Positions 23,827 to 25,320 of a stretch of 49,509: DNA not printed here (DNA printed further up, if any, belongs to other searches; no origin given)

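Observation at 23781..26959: NBD-only Hsp70/actin-fold ATPase translationally coupled to a coiled-coil + GyrA-CTD-like beta-repeat protein, boxed in by tRNA-Leu and tmRNA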

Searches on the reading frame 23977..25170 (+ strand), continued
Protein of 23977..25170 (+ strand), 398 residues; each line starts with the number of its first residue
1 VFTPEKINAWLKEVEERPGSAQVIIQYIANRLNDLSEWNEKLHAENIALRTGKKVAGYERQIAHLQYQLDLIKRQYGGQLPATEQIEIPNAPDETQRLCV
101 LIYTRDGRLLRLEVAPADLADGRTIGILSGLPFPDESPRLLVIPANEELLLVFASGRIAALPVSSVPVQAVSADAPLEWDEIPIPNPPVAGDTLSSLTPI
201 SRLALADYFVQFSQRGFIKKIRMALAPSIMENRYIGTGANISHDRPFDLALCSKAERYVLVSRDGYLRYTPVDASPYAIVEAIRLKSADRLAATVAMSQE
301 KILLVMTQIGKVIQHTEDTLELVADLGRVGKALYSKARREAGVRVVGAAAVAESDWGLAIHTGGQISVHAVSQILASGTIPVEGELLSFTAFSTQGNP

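Call 50: find_encoding_contigs(protein=P0227, flank=6000, max_places=2)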
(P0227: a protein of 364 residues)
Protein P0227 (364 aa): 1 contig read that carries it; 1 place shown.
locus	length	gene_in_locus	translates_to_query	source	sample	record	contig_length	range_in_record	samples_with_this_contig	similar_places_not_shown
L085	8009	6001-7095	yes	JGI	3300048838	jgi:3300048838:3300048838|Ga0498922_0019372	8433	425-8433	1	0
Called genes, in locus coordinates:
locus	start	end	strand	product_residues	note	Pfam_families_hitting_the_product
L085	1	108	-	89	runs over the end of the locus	PF01381:HTH_3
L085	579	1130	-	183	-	PF01558:POR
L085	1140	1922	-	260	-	PF02775:TPP_enzyme_C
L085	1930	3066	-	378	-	PF01855:POR_N, PF02780:Transketolase_C (weak), PF17147:PFOR_II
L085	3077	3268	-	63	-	PF12838:Fer4_7 (weak), PF14697:Fer4_21 (weak)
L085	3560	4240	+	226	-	PF10881:DUF2726, PF01396:Zn_ribbon_Top1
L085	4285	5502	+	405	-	PF03315:SDH_beta, PF03313:SDH_alpha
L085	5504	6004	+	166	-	PF08020:DUF1706, PF11716:MDMPI_N (weak), PF12867:DinB_2 (weak)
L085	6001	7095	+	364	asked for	-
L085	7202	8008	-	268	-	?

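Call 73: find_related_loci(query=A1, collection=viral_contigs, flank=3000)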
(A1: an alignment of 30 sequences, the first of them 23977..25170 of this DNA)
Query A1 (398 aa) in viral_contigs; peptide patterns used: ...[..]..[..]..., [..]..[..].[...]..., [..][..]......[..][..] (x = any residue, [..] = any of these).
153 stretches matched a pattern, but none encodes a relative of the query by tblastn (E <= 1e-3).

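Call 74: search_dna_similar(query=window:23977-25170:+, collection=plasmids, mode=protein, max_evalue=0.001, max_rows=10)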
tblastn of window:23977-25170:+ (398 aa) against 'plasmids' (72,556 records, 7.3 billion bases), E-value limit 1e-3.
No match.
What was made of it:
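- On ParM/ParR-type partition system: There are no plasmid or viral relatives (calls 73, 74).
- There are no plasmid or viral homologues (calls 73, 74).
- Tried and rejected: No viral or plasmid relatives (calls 73, 74).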

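Call 78: list_cluster_members(proteins=[P0001, P0006, P0016, P0019, P0025, P0051, P0082, P0087, P0104, P0107])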
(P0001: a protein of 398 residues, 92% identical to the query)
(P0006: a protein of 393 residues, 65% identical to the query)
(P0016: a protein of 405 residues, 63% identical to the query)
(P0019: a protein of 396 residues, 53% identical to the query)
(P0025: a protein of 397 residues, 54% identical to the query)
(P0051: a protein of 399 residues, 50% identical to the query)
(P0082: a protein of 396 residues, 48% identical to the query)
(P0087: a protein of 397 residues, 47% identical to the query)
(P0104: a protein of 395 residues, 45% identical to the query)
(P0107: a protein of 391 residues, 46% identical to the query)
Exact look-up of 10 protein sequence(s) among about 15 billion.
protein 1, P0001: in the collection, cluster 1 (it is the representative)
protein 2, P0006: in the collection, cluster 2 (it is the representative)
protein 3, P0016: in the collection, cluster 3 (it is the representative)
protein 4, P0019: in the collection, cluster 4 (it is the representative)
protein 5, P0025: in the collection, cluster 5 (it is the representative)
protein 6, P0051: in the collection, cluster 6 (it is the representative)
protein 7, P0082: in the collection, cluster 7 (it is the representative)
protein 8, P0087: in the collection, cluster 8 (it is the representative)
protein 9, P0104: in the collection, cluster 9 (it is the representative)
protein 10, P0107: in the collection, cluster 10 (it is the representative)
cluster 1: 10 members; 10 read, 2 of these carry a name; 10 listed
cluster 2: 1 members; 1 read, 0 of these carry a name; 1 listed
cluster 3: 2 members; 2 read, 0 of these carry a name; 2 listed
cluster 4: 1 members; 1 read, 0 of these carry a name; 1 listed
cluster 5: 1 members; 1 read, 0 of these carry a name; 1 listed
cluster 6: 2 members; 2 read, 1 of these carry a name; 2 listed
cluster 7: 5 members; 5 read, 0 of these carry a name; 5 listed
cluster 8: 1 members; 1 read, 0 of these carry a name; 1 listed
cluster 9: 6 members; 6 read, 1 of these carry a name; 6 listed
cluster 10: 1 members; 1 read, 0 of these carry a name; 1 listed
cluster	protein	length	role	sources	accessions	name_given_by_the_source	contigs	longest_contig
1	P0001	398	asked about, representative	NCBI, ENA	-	-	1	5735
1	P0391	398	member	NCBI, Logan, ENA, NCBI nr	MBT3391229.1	MAG: hypothetical protein HN413_12555 [Chloroflexi bacterium] | hypothetical protein [Chloroflexota bacterium]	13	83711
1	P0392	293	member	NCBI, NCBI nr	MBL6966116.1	MAG: hypothetical protein ISR60_06140, partial [Anaerolineales bacterium] | hypothetical protein [Anaerolineales bacterium]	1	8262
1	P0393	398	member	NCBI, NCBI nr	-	-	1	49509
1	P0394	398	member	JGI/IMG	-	-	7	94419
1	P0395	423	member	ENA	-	-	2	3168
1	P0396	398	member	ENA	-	-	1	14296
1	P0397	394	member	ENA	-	-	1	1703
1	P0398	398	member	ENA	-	-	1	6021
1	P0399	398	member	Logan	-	-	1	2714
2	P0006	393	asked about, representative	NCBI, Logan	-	-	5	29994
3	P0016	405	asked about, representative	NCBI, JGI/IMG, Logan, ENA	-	-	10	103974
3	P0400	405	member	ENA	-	-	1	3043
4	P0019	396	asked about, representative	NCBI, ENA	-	-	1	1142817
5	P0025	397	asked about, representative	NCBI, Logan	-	-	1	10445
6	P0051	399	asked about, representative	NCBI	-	-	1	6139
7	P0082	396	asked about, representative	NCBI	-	-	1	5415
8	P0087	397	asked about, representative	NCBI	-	-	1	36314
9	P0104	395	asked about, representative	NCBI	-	-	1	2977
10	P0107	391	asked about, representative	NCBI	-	-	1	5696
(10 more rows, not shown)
